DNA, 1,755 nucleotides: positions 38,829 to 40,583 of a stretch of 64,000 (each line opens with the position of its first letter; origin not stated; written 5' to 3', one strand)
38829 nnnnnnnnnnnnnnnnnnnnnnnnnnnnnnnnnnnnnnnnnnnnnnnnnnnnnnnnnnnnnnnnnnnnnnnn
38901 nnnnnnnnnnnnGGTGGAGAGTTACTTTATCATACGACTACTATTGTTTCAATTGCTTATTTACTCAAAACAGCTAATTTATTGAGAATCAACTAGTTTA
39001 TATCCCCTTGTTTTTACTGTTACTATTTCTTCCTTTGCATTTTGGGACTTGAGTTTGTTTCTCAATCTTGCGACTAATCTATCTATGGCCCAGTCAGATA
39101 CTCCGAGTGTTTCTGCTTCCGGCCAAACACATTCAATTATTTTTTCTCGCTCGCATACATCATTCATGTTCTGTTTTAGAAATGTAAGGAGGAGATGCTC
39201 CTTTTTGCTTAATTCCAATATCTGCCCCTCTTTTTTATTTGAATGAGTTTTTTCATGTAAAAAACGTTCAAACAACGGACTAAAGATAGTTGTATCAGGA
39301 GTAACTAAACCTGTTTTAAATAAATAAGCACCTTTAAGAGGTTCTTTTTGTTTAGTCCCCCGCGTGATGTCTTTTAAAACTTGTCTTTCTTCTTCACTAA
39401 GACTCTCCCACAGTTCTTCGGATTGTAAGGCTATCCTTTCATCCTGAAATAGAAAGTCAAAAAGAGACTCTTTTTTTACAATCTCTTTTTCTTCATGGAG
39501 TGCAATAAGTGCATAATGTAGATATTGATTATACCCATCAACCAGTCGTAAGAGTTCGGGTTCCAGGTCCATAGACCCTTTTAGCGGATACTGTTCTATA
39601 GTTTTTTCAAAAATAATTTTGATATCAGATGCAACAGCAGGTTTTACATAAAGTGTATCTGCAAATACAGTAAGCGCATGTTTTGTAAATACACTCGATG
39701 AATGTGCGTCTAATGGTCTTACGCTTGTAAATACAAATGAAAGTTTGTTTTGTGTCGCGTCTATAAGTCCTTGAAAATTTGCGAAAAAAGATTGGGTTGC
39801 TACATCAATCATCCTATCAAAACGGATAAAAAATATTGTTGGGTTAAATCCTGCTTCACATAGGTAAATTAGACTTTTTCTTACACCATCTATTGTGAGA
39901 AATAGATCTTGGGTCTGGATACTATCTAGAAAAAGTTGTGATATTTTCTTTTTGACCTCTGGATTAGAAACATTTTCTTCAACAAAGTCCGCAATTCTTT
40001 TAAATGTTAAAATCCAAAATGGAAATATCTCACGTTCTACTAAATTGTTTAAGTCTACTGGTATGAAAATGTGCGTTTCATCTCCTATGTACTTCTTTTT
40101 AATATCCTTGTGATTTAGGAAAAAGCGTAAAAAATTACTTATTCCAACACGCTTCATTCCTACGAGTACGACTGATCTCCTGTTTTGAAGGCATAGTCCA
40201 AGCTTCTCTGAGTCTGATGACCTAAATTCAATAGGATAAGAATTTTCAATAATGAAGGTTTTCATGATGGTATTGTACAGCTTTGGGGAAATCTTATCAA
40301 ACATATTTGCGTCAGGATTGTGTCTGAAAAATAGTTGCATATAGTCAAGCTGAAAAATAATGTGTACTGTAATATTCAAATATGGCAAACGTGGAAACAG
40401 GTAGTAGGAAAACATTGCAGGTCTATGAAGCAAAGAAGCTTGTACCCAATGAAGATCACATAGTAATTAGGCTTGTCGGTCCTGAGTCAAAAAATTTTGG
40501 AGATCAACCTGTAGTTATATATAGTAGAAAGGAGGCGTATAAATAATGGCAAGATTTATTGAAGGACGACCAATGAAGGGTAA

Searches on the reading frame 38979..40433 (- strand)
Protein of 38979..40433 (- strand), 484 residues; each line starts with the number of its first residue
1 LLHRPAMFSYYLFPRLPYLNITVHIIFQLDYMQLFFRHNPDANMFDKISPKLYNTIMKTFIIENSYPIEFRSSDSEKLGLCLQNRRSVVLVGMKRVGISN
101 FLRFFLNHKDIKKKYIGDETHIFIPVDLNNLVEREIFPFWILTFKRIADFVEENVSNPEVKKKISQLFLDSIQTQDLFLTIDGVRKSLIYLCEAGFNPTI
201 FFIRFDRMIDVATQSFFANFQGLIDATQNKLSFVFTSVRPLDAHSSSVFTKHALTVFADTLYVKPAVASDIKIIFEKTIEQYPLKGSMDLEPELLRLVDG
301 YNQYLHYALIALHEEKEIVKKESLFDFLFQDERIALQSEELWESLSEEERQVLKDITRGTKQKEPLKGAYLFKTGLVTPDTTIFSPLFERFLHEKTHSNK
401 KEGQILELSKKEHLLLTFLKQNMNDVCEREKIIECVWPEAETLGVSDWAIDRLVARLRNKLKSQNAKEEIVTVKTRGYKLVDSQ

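Call 3: search_protein_families(library=pfam, proteins=[window:38979-40433:-], max_evalue=0.01)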
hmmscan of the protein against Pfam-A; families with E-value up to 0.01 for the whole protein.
window:38979-40433:- (484 aa): 1 family
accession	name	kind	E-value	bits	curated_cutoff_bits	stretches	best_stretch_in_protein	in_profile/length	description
PF00486.34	Trans_reg_C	-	5e-16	59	26.2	1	404-480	2-77/77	Transcriptional regulatory protein, C terminal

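Call 4: search_protein_families(library=padloc, proteins=[window:38979-40433:-], max_evalue=0.01)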
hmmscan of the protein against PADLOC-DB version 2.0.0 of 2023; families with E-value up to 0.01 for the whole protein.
window:38979-40433:- (484 aa): 1 family
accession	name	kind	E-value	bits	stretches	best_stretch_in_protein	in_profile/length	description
PDLC04787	PDC-S01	-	0.0014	15.6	1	75-176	17-105/412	-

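Call 5: search_protein_families(library=ncbifam, proteins=[window:38979-40433:-], max_evalue=0.01)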
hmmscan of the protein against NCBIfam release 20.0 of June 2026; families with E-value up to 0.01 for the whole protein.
window:38979-40433:- (484 aa): 26 families (the best 25 are shown)
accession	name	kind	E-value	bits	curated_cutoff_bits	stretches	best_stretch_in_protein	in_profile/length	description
TIGR02154.1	PhoB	equivalog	2e-10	40.4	296.2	1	392-480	139-225/226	phosphate regulon transcriptional regulator PhoB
NF053854.1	RespRegPhoBBctds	equivalog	8.1e-10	38.4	270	1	400-479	148-223/225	two-component system response regulator PhoB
NF045914.1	RespRegNblR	equivalog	1.8e-08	34.2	300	1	393-481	140-226/228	response regulator transcription factor NblR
NF041734.1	resp_reg_RppA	equivalog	2.8e-08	33.4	250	1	397-480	146-227/229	two-component system response regulator RppA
NF040534.1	resp_reg_YycF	equivalog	3.3e-07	29.8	340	1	393-481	141-228/231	response regulator YycF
NF008078.0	PRK10816.1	equivalog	3.5e-07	30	336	1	404-480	146-220/223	two-component system response regulator PhoP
NF007540.1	PRK10153.1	equivalog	5.2e-07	28.9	400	1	415-482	36-102/516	lysine decarboxylation/transport transcriptional activator CadC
NF045944.1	ResRegRpaBCyano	equivalog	6.3e-07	29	330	1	400-479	146-226/229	response regulator transcription factor RpaB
NF008296.0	PRK11083.1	equivalog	1e-06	28.4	273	1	399-480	145-225/228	two-component system response regulator CreB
NF008034.0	PRK10766.1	equivalog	1.2e-06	28.2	275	1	393-480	145-226/231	two-component system response regulator TorR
NF051850.1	RespRegRprY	equivalog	3.8e-06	26.5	370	1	400-482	149-228/234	response regulator transcription factor RprY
TIGR01387.1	cztR_silR_copR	subfamily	5.7e-06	26.1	279.2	1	395-480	135-218/218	heavy metal response regulator transcription factor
NF040689.1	MtrAB_MtrA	equivalog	6.5e-06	25.6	300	1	394-479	133-217/219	MtrAB system response regulator MtrA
NF041733.1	resp_reg_CseB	equivalog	4.4e-05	23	350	1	398-481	150-227/228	two-component system response regulator CseB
NF008199.0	PRK10955.1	equivalog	5.9e-05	23.1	341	1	401-482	150-230/232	envelope stress response regulator transcription factor CpxR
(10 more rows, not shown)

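Call 8: find_homologous_proteins(query=window:38979-40340:-, max_evalue=0.001)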
Query window:38979-40340:- (453 aa): 1641 proteins with E <= 0.001 among 8000 candidates; the best 120 are listed.
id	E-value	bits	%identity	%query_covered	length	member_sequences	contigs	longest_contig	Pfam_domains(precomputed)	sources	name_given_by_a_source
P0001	2.8e-298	1007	100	100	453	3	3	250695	PF00486.35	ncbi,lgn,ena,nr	ncbi:MAG: helix-turn-helix domain-containing protein [Candidatus Levybacteria bacterium]|nr:helix-tu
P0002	2.6e-259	878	91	97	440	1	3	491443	PF00486.35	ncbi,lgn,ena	-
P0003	3.8e-257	871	91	97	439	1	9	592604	PF00486.35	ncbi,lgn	-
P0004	3.3e-253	858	91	94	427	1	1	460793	PF00486.35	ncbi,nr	ncbi:MAG TPA: helix-turn-helix domain-containing protein [Candidatus Levybacteria bacterium]|nr:heli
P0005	2.6e-249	846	87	97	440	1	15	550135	PF00486.35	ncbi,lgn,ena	-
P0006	2.2e-247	839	87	97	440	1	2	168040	PF00486.35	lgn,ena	-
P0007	1.5e-199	682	73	94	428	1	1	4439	PF00486.35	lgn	-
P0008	1.6e-198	678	72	94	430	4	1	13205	PF00486.35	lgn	-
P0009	3.0e-196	671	71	94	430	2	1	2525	PF00486.35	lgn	-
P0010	1.8e-192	658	69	94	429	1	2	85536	PF00486.35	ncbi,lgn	-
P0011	2.0e-185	635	69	94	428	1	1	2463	PF00486.35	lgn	-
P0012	2.0e-183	628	66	97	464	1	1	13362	PF00486.35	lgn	-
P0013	2.1e-183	628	69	94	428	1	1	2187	PF00486.35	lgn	-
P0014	2.2e-182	625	67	94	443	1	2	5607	PF00486.35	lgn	-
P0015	4.2e-181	621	68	94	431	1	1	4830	PF00486.35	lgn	-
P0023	9.4e-175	600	65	94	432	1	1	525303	PF00486.35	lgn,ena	-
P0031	2.8e-164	565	62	94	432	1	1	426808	PF00486.35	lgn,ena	-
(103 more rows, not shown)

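Call 10: find_related_loci(query=A1, collection=genome_contigs, flank=10000)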
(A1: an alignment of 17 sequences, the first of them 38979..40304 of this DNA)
Query A1 (441 aa) in genome_contigs; peptide patterns used: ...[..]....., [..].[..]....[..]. (x = any residue, [..] = any of these).
127 stretches matched a pattern; 105 encode a relative of the query (tblastn E <= 1e-3); the best 80 are kept; 80 distinct loci.
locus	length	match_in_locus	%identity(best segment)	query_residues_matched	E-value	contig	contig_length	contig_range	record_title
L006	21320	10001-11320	91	1-441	0e+0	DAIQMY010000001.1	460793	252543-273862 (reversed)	MAG TPA_asm: Candidatus Levyibacteriota bacterium isolate CTOTU2445 NODE_4_length_460793_cov_8.496773, whole genome shot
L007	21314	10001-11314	87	1-439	0e+0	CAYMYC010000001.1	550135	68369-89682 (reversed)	MAG TPA_asm: uncultured Gammaproteobacteria bacterium isolate binchicken_co128_232 genome assembly, contig: NODE_4_lengt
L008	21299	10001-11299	67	11-441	0e+0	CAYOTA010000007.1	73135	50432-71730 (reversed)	MAG TPA_asm: uncultured Gammaproteobacteria bacterium isolate SRP302895_co1_52 genome assembly, contig: NODE_647_length_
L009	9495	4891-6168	65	14-438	0e+0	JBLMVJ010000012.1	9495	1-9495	MAG: Candidatus Levyibacteriota bacterium isolate MAG318 PRJNA960887_bin9_renamed_11, whole genome shotgun sequence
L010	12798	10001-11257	59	19-438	7e-162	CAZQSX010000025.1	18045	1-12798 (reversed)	MAG TPA_asm: uncultured Gammaproteobacteria bacterium isolate SRP342105_co2_380 genome assembly, contig: NODE_3195_lengt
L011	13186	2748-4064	57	4-439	6e-160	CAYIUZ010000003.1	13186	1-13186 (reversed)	MAG TPA_asm: uncultured Gammaproteobacteria bacterium isolate ERP119705_co5_457 genome assembly, contig: NODE_5916_lengt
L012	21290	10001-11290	59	12-438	4e-159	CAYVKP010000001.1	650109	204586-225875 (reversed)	MAG TPA_asm: uncultured Gammaproteobacteria bacterium isolate SRP200132_co1_547 genome assembly, contig: NODE_2_length_6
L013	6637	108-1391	58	14-439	4e-160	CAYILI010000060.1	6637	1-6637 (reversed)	MAG TPA_asm: uncultured Gammaproteobacteria bacterium isolate ERP119705_co22_367 genome assembly, contig: NODE_8785_leng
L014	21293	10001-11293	60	11-439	9e-157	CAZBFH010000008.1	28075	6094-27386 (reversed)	MAG TPA_asm: uncultured Gammaproteobacteria bacterium isolate SRP342105_co2_162 genome assembly, contig: NODE_1695_lengt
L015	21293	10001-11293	59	11-439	3e-154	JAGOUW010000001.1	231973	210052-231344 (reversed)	MAG: Candidatus Levyibacteriota bacterium isolate Gw_Eff_bin_531 Gw_Eff_33_length_231973_cov_10.085716, whole genome sho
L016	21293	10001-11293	59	11-439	4e-154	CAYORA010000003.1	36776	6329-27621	MAG TPA_asm: uncultured Gammaproteobacteria bacterium isolate SRP170004_co1_164 genome assembly, contig: NODE_1553_lengt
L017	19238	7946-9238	59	11-439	8e-154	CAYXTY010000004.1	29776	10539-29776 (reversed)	MAG TPA_asm: uncultured Gammaproteobacteria bacterium isolate SRP286056_co1_91 genome assembly, contig: NODE_1739_length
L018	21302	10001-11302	58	5-438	3e-153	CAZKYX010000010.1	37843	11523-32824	MAG TPA_asm: uncultured Gammaproteobacteria bacterium isolate SRP286056_co1_17 genome assembly, contig: NODE_1131_length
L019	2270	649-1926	58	13-438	3e-164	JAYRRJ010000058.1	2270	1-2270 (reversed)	MAG: Candidatus Levyibacteriota bacterium isolate XM1_ASGE3bin.27 k141_351803, whole genome shotgun sequence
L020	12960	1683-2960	57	13-438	6e-153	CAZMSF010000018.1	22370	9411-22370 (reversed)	MAG TPA_asm: uncultured Gammaproteobacteria bacterium isolate SRP135725_co1_372 genome assembly, contig: NODE_2841_lengt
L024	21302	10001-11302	57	11-440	8e-151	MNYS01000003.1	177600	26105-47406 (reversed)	MAG: Candidatus Levybacteria bacterium CG2_30_37_29 cg2_3.0_scaffold_9_c, whole genome shotgun sequence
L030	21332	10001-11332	56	4-439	5e-148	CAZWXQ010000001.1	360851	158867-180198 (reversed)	MAG TPA_asm: uncultured Gammaproteobacteria bacterium isolate SRP292972_co3_100 genome assembly, contig: NODE_31_length_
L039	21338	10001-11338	54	10-441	2e-144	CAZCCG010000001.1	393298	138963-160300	MAG TPA_asm: uncultured Gammaproteobacteria bacterium isolate SRP200132_co1_33 genome assembly, contig: NODE_10_length_3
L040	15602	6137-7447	54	9-439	8e-144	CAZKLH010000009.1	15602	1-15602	MAG TPA_asm: uncultured Gammaproteobacteria bacterium isolate SRP200132_co1_753 genome assembly, contig: NODE_6596_lengt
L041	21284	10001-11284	55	18-440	2e-143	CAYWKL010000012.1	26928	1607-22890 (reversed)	MAG TPA_asm: uncultured Gammaproteobacteria bacterium isolate binchicken_co38_1283 genome assembly, contig: NODE_3711_le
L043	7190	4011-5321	54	9-439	2e-143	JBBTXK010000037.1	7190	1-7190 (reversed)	MAG: Patescibacteria group bacterium isolate H51-bin196_1 H51_bin196_1_000000000037, whole genome shotgun sequence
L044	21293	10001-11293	53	12-438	1e-142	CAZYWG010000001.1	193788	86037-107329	MAG TPA_asm: uncultured Gammaproteobacteria bacterium isolate SRP200132_co1_187 genome assembly, contig: NODE_53_length_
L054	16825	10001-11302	55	13-440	5e-140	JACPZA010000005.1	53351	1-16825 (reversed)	MAG: Candidatus Daviesbacteria bacterium isolate NC_groundwater_877_Pr1_S2p5_34_16 Montesol18_S2p5_coassembly_scaffold_1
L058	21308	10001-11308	53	11-440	8e-139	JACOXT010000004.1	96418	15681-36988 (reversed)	MAG: Candidatus Levyibacteriota bacterium isolate NC_groundwater_160_Ag_S-0.1um_36_20 S4_GD2017_2_S1_scaffold_232, whole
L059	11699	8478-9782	53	10-438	5e-138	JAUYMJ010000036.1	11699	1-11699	MAG: bacterium isolate C24_metabat.bin.81 C24_k141_1040749, whole genome shotgun sequence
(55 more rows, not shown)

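Call 27: search_solved_structures(query=A1, max_evalue=1)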
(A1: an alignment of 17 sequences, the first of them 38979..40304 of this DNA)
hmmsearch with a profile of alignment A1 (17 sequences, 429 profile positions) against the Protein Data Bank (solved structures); distinct sequences matched with E-value up to 1: 52.
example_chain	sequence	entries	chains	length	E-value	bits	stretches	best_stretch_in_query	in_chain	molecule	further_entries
6iju_A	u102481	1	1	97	3.9e-09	39.3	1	348-425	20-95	DNA-binding response regulator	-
6kyx_A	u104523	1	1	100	4.2e-09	39.1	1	348-425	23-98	DNA-binding response regulator ArlR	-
6is4_A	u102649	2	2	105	4.4e-09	39.1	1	348-425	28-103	Response regulator ArlR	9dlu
3rjp_A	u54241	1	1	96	3.3e-07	32.9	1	343-426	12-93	CovR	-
7nmb_A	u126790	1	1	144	2.7e-06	29.9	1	320-428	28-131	Cholera toxin transcriptional activator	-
8b4c_D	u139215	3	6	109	3e-06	29.7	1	336-428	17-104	Cholera toxin transcriptional activator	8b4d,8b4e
8b4b_W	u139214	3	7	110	3.1e-06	29.7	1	336-428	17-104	Cholera toxin transcriptional activator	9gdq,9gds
2zxj_A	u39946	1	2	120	3.6e-06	29.5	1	344-426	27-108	Transcriptional regulatory protein walR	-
2d1v_A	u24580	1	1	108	3.8e-06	29.4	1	347-426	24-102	Transcriptional regulatory protein yycF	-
8hml_A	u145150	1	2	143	5.3e-06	28.9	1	337-427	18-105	DNA-binding response OmpR family regulator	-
5za3_A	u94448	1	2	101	6.9e-06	28.6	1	345-424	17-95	DNA-binding response regulator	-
5ju7_A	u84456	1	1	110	8.3e-06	28.3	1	351-427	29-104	Transcriptional activator CadC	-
2k4j_A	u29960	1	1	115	9.6e-06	28.1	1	344-426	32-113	Putative TRANSCRIPTIONAL REGULATOR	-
6cqg_A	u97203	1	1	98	1.6e-05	27.3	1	345-424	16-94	DNA-binding response regulator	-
8hig_A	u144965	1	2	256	2.2e-05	26.9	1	337-427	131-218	DNA-binding response OmpR family regulator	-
2qen_A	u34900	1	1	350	0.0022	20.3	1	15-53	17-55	WALKER-TYPE ATPASE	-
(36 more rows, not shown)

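Call 35: search_protein_families(library=phrogs, proteins=[window:38979-40304:-], max_evalue=0.01)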
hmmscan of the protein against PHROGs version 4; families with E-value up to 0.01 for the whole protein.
window:38979-40304:- (441 aa): 1 family
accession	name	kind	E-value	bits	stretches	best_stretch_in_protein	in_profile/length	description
phrog_731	-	unknown function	1.5e-13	51.6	1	351-438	139-225/227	-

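Call 42: find_encoding_contigs(protein=P0023, flank=10000, max_places=1)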
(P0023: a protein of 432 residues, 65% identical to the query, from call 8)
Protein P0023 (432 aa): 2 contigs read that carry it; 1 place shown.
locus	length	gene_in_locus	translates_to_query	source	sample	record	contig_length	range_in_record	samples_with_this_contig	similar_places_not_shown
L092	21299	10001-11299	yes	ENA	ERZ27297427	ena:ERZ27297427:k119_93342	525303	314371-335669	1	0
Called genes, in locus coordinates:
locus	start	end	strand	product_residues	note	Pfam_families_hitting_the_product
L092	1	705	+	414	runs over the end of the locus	PF00364:Biotin_lipoyl (faint), PF25917:BSH_RND (faint), PF25919:BSH_CusB (weak), PF25973:BSH_CzcB (faint), PF25984:BSH_YknX, PF25990:Beta-barrel_YknX, PF26002:Beta-barrel_AprE (weak), PF25954:Beta-barrel_RND_2 (weak)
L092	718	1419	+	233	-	PF00005:ABC_tran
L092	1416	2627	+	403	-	PF12704:MacB_PCD, PF02687:FtsX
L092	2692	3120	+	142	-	PF22381:Staph_reg_Sar_Rot (weak), PF01047:MarR, PF12802:MarR_2, PF13463:HTH_27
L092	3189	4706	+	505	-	PF25919:BSH_CusB (faint), PF00364:Biotin_lipoyl (faint), PF25973:BSH_CzcB (faint), PF25984:BSH_YknX (faint), PF25967:RND-MFP_C (faint), PF25989:YknX_C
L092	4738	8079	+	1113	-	PF00873:ACR_tran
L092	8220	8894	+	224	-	PF00730:HhH-GPD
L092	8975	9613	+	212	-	-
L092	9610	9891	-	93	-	-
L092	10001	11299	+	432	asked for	PF00486:Trans_reg_C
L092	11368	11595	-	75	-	-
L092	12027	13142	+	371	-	PF09903:DUF2130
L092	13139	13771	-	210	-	PF00730:HhH-GPD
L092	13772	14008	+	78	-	-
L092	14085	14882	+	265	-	PF12705:PDDEXK_1 (weak)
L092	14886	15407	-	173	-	-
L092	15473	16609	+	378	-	PF01702:TGT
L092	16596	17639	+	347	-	PF02547:Queuosine_synth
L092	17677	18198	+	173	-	-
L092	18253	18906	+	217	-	-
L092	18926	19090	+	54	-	PF10055:DUF2292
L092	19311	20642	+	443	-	-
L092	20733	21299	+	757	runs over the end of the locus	-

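Call 43: find_encoding_contigs(protein=P0031, flank=10000, max_places=1)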
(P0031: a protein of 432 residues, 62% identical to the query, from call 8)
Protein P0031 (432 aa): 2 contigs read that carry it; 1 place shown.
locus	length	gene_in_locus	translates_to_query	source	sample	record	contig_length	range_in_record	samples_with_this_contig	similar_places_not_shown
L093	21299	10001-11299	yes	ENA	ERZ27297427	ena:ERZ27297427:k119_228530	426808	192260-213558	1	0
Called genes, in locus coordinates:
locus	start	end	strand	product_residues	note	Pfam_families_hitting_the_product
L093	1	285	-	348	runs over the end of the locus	-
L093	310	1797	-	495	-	PF00009:GTP_EFTU, PF00071:Ras (weak), PF01926:MMR_HSR1, PF08477:Roc (weak), PF22042:EF-G_D2, PF11987:IF-2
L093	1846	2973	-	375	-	PF08529:NusA_N, PF13184:KH_NusA_1st, PF26594:KH_NusA_2nd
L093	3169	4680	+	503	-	PF25919:BSH_CusB (faint), PF00364:Biotin_lipoyl (faint), PF25973:BSH_CzcB (weak), PF25984:BSH_YknX (faint), PF25989:YknX_C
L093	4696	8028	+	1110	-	PF00873:ACR_tran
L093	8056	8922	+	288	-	PF00730:HhH-GPD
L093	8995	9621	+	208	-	PF00188:CAP (weak)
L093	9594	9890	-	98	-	-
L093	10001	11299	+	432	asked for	PF00486:Trans_reg_C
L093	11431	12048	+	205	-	PF18896:SLT_3 (weak)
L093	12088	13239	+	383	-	PF09903:DUF2130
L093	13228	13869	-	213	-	PF00730:HhH-GPD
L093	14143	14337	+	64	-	-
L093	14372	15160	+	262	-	PF12705:PDDEXK_1 (faint)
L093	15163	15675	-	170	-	-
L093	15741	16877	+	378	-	PF01702:TGT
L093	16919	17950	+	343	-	PF02547:Queuosine_synth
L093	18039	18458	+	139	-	-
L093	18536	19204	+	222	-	-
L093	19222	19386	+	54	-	PF10055:DUF2292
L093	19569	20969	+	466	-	-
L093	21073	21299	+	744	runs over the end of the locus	-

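Call 79: predict_structure(alignment_id=A1)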
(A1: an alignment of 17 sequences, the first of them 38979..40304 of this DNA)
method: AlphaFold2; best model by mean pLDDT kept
length: 441 residues; sequences in the alignment: 17
mean_pLDDT: 83.9   pTM: 0.79
mean pLDDT of the five models: 83.9, 83.5, 82.9, 82.0, 81.9
residues with pLDDT >= 90: 179; 70-90: 207; 50-70: 30; < 50: 25
segments of 3 or more residues with pLDDT < 50: 1-15, 320-322, 356-362
pLDDT, mean of each block of 10 residues (from residue 1): 30 51 93 96 90 75 93 93 86 91 96 95 89 90 97 96 85 92 96 90 81 89 89 85 77 87 89 85 90 85 88 75 74 86 90 60 71 92 86 70 68 85 85 82 59
secondary structure, 60 per line:
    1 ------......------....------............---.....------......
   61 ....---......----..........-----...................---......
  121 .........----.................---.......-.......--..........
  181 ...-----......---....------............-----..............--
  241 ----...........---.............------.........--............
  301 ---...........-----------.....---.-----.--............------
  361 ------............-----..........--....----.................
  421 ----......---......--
elements in order: H7-12 H19-22 H29-40 E44-48 H55-64 H68-73 E78-84 H93-111 H115-129 H134-150 E154-160 H162-168 H171-183 E189-194 H198-201 H208-214 E215-219 H225-238 H245-255 H259-271 H278-286 H289-300 H304-314 H326-330 H343-354 H367-378 H386-393 H396-399 H404-420 E425-430 E434-439

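Call 81: fold_search(model_id=the predicted structure, library=pdb)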
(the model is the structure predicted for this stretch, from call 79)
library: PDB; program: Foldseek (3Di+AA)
matches with E <= 10: 1148; with E <= 0.001: 64
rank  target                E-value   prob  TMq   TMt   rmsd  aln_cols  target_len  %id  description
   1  2v1u_A                3.4e-06  1.00  0.36  0.40  13.2       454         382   12  STRUCTURE OF THE AEROPYRUM PERNIX ORC1 PROTEIN IN COMPLEX WITH DNA (released 2007-09-18)
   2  2qen                  7.1e-06  1.00  0.49  0.59   6.0       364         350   16  The walker-type atpase paby2304 of pyrococcus abyssi (released 2008-07-01)
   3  7jk6_D                7.1e-06  1.00  0.33  0.33  17.2       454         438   14  Structure of Drosophila ORC in the active conformation (released 2020-09-09)
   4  2qby_B                2.0e-05  1.00  0.37  0.44  14.7       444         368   11  Crystal structure of a heterodimer of Cdc6/Orc1 initiators bound to origin DNA (from S. solfataricus) (released 2007-09-11)
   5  7tjf_A                4.0e-05  1.00  0.34  0.31  19.3       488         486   11  S. cerevisiae ORC bound to 84 bp ARS1 DNA (released 2023-01-18)
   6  1w5s_B                5.4e-05  1.00  0.40  0.44  14.5       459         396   12  Structure of the Aeropyrum Pernix ORC2 protein (ADP form) (released 2004-10-05)
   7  4xgc_D                5.6e-05  1.00  0.34  0.34  16.7       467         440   11  Crystal structure of the eukaryotic origin recognition complex (released 2015-04-01)
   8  5zr1_A                6.2e-05  1.00  0.35  0.32  19.1       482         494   10  Saccharomyces Cerevisiae Origin Recognition Complex Bound to a 72-bp Origin DNA containing ACS and B1 element (released 2018-07-11)
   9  1w5t_A                7.1e-05  1.00  0.45  0.50   8.0       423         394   12  Structure of the Aeropyrum Pernix ORC2 protein (ADPNP-ADP complexes) (released 2004-10-05)
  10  4m9s_B                7.8e-05  1.00  0.35  0.31  17.7       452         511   12  crystal structure of CED-4 bound CED-3 fragment (released 2013-10-23)
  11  7tji_A                8.2e-05  1.00  0.36  0.33  18.3       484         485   11  S. cerevisiae ORC bound to 84 bp ARS1 DNA and Cdc6 (state 2) with flexible Orc6 N-terminal domain (released 2022-10-05)
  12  7jgr_D                8.2e-05  1.00  0.33  0.33  17.3       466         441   14  Structure of Drosophila ORC bound to DNA (84 bp) and Cdc6 (released 2020-09-09)
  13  8vw9                  8.6e-05  1.00  0.33  0.36  16.7       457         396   11  CryoEM Structure of a FtsH Helical Assembly in the Presence of ATP (released 2025-01-15)
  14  2a5y_C                9.0e-05  1.00  0.43  0.49   7.4       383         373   12  Structure of a CED-4/CED-9 complex (released 2005-10-11)
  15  5v8f_D                1.1e-04  1.00  0.35  0.34  16.9       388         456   11  Structural basis of MCM2-7 replicative helicase loading by ORC-Cdc6 and Cdt1 (released 2017-05-10)
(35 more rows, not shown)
